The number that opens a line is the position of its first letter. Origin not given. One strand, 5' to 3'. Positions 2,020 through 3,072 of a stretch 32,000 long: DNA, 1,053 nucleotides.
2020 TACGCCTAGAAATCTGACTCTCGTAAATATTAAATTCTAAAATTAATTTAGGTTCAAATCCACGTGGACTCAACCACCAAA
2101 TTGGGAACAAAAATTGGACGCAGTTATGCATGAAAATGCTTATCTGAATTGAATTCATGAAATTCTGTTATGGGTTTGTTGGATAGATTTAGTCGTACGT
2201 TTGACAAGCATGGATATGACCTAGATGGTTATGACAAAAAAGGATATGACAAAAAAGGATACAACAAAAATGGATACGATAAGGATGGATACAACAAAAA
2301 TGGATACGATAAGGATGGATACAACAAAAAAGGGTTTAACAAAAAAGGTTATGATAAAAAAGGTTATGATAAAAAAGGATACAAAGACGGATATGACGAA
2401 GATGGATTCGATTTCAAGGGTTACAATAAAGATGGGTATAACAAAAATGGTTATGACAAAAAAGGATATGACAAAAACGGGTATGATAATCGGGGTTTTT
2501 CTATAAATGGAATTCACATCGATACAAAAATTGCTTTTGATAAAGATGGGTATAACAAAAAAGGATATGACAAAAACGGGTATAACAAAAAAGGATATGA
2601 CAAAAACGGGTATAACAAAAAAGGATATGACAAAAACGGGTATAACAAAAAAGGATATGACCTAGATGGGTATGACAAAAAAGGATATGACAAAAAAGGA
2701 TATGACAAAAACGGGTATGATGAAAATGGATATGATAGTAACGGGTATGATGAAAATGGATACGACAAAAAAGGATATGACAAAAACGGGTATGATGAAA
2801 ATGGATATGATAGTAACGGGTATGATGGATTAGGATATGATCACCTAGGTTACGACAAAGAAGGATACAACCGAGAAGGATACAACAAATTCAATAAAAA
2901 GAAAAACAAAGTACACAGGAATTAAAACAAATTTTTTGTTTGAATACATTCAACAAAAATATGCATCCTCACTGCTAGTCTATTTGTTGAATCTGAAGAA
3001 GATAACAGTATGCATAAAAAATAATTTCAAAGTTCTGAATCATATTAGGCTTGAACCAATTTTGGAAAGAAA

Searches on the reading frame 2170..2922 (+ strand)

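Call 60: search_protein_families(library=pfam, proteins=[window:2170-2922:+], max_evalue=5)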
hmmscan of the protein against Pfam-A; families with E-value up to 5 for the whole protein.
window:2170-2922:+ (251 aa): 1 family
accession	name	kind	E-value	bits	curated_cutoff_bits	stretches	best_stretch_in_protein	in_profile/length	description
PF05287.17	PMG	-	0.02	15.4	29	1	180-229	109-158/180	PMG protein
